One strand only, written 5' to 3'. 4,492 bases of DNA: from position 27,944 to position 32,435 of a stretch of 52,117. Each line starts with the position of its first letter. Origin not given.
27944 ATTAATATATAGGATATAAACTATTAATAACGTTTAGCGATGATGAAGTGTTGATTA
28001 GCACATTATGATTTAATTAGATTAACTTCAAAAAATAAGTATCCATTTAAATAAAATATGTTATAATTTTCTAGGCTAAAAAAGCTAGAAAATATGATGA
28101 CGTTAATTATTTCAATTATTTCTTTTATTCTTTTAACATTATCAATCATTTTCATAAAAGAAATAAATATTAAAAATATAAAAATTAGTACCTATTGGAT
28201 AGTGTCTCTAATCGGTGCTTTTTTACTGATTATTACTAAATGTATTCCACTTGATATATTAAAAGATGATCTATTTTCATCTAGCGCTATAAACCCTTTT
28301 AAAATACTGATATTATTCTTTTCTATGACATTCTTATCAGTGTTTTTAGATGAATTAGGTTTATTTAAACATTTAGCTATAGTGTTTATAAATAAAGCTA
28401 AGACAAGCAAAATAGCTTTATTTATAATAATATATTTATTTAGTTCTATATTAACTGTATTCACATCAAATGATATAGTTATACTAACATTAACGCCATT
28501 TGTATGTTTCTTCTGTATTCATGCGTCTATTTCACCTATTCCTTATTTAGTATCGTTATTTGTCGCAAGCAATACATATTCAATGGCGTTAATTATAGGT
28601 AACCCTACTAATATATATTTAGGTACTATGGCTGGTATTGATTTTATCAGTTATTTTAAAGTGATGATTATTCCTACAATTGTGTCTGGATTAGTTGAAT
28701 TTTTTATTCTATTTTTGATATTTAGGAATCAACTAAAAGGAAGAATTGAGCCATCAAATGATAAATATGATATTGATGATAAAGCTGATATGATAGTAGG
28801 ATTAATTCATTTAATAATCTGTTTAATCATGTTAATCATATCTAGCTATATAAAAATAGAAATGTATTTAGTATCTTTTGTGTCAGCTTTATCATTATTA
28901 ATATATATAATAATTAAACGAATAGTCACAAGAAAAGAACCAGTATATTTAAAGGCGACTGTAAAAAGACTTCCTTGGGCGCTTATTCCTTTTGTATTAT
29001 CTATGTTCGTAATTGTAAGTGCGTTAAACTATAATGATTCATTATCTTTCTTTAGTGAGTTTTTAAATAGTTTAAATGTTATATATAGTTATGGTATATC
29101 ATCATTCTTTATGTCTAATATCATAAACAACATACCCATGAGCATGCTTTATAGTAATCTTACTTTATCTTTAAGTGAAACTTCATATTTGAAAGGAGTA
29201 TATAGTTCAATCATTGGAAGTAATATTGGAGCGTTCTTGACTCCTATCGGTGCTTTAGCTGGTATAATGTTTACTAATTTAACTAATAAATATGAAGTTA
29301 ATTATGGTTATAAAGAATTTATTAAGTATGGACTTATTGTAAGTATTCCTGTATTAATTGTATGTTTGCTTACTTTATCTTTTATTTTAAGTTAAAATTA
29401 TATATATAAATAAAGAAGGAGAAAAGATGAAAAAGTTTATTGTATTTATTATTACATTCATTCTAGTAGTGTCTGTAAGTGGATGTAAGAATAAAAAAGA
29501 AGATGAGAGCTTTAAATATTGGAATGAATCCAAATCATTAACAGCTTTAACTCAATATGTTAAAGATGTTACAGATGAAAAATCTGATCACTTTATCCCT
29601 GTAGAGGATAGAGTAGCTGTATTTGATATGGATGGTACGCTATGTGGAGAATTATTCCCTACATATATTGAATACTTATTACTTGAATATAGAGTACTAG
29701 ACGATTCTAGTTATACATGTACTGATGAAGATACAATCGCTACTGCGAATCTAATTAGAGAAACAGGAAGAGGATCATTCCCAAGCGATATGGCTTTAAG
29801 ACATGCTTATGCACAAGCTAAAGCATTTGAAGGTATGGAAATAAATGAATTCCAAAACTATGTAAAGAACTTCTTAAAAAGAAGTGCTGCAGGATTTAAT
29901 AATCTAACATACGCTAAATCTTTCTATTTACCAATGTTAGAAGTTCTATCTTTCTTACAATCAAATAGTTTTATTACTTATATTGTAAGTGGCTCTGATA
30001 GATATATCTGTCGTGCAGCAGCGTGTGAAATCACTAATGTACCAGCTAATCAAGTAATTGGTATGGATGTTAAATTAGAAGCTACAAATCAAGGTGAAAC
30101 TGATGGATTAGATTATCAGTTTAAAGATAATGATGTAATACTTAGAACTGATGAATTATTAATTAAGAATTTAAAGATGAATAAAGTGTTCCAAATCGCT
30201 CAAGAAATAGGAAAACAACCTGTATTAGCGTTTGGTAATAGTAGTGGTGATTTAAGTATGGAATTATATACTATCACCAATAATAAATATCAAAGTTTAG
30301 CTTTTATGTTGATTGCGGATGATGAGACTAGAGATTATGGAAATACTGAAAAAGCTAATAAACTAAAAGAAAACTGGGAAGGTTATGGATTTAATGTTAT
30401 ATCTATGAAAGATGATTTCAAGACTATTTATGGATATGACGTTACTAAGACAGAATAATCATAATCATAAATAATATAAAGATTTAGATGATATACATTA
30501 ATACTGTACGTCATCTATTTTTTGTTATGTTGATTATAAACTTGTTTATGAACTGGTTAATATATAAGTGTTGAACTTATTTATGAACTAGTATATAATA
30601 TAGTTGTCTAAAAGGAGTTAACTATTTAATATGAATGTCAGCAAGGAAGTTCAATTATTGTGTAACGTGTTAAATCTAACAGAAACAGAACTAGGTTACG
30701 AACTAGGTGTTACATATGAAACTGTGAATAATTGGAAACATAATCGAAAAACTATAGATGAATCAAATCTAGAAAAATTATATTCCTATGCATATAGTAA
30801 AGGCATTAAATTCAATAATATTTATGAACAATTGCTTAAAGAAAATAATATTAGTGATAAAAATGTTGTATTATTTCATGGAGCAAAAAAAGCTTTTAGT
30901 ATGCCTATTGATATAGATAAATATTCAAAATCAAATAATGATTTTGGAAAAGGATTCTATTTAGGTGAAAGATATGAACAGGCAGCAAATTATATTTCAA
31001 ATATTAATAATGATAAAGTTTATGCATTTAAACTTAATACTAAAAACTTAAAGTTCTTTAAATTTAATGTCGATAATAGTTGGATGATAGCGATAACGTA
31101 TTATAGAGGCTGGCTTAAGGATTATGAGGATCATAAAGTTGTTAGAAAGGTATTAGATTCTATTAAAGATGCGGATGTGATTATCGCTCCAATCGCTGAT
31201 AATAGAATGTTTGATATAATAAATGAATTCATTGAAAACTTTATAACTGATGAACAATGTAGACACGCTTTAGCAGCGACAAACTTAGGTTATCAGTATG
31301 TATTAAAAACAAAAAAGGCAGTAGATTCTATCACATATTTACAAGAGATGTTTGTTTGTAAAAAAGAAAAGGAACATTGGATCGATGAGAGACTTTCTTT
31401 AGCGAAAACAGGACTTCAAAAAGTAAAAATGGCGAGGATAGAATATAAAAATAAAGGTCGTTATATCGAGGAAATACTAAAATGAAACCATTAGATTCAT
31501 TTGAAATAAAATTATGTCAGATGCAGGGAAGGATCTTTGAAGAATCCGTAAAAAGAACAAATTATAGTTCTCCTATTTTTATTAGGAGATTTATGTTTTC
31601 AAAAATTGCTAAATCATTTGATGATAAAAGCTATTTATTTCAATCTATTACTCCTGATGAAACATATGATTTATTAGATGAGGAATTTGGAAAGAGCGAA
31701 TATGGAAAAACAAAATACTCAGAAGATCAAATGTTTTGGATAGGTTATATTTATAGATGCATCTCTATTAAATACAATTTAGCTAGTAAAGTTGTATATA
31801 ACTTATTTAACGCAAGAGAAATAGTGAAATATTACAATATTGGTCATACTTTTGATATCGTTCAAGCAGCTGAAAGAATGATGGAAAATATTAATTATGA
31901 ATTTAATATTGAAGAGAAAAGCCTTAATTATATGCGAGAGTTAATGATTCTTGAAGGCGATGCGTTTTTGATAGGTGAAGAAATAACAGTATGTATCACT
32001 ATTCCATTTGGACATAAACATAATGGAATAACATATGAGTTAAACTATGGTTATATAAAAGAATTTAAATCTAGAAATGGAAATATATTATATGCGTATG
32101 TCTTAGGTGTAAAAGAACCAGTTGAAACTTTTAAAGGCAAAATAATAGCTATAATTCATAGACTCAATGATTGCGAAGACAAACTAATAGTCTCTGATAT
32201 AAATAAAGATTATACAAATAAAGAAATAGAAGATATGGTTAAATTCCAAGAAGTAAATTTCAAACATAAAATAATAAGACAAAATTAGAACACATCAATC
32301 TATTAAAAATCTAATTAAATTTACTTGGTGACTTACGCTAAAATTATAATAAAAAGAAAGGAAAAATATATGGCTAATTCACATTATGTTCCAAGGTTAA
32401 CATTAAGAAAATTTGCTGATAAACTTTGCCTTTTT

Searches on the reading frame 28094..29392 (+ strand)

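Call 14: search_protein_families(library=pfam, proteins=[window:28094-29392:+], max_evalue=0.01)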
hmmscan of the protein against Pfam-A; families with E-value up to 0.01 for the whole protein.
window:28094-29392:+ (433 aa): 2 families
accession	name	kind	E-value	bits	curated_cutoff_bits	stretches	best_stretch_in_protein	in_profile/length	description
PF03600.22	CitMHS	-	1.6e-35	123.3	31.9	1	34-361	11-318/336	Citrate transporter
PF02040.21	ArsB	-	2.5e-24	86.8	22.2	1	13-429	7-420/423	Arsenical pump membrane protein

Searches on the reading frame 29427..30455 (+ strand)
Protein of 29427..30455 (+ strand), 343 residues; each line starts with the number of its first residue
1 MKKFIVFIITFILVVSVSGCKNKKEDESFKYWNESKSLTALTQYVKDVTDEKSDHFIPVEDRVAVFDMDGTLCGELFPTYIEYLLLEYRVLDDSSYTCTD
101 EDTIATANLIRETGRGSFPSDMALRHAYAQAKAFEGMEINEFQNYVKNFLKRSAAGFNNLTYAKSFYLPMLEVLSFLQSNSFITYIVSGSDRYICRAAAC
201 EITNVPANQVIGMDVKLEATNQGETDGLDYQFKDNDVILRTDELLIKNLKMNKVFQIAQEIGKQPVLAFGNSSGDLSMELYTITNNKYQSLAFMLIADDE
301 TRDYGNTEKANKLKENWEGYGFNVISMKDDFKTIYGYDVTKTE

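Call 14: search_protein_families(library=pfam, proteins=[window:29427-30455:+], max_evalue=0.01)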
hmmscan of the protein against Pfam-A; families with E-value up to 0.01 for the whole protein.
window:29427-30455:+ (343 aa): 2 families
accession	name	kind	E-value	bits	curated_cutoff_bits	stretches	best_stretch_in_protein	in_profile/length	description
PF12710.13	HAD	-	1.9e-06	28.8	27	1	64-278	1-187/189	haloacid dehalogenase-like hydrolase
PF00702.32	Hydrolase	-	0.00065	20.6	26.4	1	62-275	2-183/191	haloacid dehalogenase-like hydrolase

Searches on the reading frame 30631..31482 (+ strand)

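Call 14: search_protein_families(library=pfam, proteins=[window:30631-31482:+], max_evalue=0.01)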
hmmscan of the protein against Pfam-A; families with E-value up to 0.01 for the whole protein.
window:30631-31482:+ (284 aa): 2 families
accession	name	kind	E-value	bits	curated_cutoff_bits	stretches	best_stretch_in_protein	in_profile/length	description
PF13151.12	DUF3990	-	1e-27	97.1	32.2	1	80-235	2-151/152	Protein of unknown function (DUF3990)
PF18760.7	ART-PolyVal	-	0.00081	20.6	31.2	1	79-172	7-91/140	ADP-Ribosyltransferase in polyvalent proteins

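Call 52: search_protein_families(library=padloc, proteins=[window:30631-31482:+], max_evalue=0.001)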
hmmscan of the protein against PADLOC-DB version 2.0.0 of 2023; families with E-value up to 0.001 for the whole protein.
window:30631-31482:+ (284 aa): 7 families
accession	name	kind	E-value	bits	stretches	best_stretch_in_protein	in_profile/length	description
PDLC04436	PDC-M13A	-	2e-16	58.2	1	80-239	2-156/159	-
PDLC04438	PDC-M13B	-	4.4e-16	57.2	1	81-238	3-154/158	-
PDLC04411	PDC-M10A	-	1.7e-12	45.3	1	78-241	3-152/156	-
PDLC04641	PDC-M42A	-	6.1e-12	43.7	1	78-240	3-172/215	-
PDLC04412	PDC-M10A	-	3.4e-10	37.9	1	80-239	2-147/152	-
PDLC04640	PDC-M42A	-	2.6e-05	21.8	1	78-239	67-235/280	-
PDLC04413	PDC-M10A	-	0.00018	19.1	0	81-246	3-154/157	-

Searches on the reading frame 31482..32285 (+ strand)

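Call 14: search_protein_families(library=pfam, proteins=[window:31482-32285:+], max_evalue=0.01)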
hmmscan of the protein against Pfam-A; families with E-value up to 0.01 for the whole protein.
window:31482-32285:+ (268 aa): 0 families

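Call 52: search_protein_families(library=padloc, proteins=[window:31482-32285:+], max_evalue=0.001)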
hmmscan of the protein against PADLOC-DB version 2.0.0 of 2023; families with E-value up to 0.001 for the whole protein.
window:31482-32285:+ (268 aa): 1 family
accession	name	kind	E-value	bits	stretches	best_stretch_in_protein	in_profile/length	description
PDLC04642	PDC-M42B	-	0.00016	19.9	1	11-132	12-134/138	-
